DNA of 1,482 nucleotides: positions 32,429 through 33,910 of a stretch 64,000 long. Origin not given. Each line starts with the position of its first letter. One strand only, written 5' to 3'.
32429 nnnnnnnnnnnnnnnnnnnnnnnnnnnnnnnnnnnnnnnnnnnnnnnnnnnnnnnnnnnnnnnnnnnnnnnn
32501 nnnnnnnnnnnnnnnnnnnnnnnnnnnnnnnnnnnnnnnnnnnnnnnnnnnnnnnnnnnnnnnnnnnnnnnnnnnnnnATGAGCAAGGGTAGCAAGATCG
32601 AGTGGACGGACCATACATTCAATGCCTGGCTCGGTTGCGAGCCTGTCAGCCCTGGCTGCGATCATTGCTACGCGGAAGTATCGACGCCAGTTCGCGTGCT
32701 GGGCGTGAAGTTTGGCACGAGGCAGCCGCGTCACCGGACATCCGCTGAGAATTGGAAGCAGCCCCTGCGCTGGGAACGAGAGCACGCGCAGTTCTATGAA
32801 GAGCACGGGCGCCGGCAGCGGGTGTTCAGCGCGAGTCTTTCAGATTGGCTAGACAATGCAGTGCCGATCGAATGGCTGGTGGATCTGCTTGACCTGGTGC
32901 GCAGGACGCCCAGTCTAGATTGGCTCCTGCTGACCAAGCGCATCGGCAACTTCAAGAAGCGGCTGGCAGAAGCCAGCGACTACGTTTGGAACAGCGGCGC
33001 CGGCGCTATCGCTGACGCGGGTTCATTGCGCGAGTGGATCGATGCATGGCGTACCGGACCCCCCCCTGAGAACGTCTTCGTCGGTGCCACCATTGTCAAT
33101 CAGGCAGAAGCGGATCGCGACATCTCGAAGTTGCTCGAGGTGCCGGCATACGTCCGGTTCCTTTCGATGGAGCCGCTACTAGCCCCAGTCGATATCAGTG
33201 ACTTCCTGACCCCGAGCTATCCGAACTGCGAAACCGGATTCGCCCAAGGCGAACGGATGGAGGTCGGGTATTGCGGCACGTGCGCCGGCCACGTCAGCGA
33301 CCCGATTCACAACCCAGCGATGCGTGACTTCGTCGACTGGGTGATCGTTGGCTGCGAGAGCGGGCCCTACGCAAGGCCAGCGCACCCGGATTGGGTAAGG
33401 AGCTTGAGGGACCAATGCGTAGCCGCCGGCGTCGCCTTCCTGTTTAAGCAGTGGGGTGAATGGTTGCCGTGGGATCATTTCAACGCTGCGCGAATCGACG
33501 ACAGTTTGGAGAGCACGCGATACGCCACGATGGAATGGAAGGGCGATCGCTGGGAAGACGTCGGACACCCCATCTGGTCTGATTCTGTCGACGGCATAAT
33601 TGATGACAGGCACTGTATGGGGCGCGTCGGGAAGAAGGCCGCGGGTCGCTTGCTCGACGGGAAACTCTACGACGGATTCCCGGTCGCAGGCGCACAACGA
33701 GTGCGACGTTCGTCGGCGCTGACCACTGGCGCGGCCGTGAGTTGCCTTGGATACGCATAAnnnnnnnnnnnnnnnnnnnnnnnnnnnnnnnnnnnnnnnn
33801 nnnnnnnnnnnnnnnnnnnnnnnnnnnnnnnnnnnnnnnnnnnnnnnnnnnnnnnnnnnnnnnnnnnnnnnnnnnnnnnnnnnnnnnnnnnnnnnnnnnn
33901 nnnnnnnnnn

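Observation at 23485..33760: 10-kb co-directional operon combining ASCH, MazG-like, a 917-aa orphan protein, zinc-ribbon proteins and Gp37/Gp68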

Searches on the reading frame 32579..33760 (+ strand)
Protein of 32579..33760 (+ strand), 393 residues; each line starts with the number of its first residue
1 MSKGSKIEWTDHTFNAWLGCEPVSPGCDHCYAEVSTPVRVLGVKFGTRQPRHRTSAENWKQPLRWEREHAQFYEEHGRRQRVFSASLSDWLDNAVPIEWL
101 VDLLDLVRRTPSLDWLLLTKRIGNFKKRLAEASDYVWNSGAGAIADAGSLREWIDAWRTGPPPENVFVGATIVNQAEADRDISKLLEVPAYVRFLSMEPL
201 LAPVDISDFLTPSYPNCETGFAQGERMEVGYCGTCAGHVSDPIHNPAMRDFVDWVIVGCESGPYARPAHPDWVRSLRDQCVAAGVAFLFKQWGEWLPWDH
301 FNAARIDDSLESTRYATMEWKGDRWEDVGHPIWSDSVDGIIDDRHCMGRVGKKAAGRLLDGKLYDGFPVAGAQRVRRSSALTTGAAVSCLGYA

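Call 5: search_protein_families(library=pfam, proteins=[window:32579-33760:+], max_evalue=0.01)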
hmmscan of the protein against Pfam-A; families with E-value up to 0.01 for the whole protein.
window:32579-33760:+ (393 aa): 1 family
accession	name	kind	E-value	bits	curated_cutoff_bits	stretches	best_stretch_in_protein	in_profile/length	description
PF07505.17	DUF5131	-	4.6e-80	269.1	28.9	1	5-368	2-243/243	Protein of unknown function (DUF5131)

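Call 6: search_protein_families(library=phrogs, proteins=[window:32579-33760:+], max_evalue=0.01)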
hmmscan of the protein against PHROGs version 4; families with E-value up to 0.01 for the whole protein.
window:32579-33760:+ (393 aa): 1 family
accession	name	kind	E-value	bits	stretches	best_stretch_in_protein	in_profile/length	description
phrog_2045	-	unknown function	8.2e-91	305.5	1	1-376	1-292/299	-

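Call 23: search_solved_structures(query=window:32579-33760:+, max_evalue=1, show_alignments=2)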
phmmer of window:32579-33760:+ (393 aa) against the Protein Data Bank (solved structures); distinct sequences matched with E-value up to 1: 0.

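Call 25: search_protein_families(library=ncbifam, proteins=[window:32579-33760:+], max_evalue=0.1)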
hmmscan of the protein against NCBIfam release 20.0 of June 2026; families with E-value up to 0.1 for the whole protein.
window:32579-33760:+ (393 aa): 1 family
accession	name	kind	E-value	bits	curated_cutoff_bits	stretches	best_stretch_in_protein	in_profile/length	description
TIGR04471.1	rSAM_mob_pairA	equivalog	0.00012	21.6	355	1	252-290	155-195/220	radical SAM mobile pair protein A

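Call 26: search_protein_families(library=padloc, proteins=[window:32579-33760:+], max_evalue=0.1)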
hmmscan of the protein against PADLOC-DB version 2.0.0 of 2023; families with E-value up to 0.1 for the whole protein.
window:32579-33760:+ (393 aa): 2 families
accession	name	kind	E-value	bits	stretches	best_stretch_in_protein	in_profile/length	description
PDLC04639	PDC-M41B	-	1.2e-45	153.8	2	1-205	1-165/241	-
PDLC04569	PDC-M30B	-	1.5e-44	150.3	2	4-205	3-165/241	-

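Call 61: find_related_loci(query=window:32579-33760:+, collection=viral_contigs, flank=8000)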
Query window:32579-33760:+ (393 aa) in viral_contigs; peptide patterns used: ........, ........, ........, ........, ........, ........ (x = any residue, [..] = any of these).
381 stretches matched a pattern; 380 encode a relative of the query (tblastn E <= 1e-3); the best 80 are kept; 80 distinct loci.
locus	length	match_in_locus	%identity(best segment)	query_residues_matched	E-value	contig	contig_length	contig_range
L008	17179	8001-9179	50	1-369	7e-120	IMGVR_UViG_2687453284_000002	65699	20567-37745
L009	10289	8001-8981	53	1-368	9e-117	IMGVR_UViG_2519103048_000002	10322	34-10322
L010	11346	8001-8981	53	1-368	1e-116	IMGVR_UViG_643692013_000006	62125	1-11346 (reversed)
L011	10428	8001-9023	52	1-369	1e-113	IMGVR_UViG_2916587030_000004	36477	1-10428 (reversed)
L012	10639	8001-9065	52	1-385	2e-110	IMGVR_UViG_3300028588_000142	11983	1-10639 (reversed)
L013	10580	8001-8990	50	1-368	2e-107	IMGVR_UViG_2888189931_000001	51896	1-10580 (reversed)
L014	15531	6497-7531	51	1-369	3e-107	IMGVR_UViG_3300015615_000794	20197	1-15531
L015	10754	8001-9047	51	1-371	8e-106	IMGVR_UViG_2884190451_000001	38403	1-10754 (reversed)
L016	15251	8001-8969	52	1-370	1e-104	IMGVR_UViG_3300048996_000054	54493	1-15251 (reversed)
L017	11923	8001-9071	48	1-389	2e-96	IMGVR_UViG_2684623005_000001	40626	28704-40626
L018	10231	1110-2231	48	1-370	5e-96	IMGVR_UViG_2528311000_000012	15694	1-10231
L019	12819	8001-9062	48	1-368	5e-96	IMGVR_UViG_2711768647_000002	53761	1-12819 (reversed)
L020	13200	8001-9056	48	1-383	1e-95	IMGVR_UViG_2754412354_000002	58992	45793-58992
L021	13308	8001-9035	49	1-370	1e-95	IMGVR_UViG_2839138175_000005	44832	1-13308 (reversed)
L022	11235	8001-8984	48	1-385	3e-95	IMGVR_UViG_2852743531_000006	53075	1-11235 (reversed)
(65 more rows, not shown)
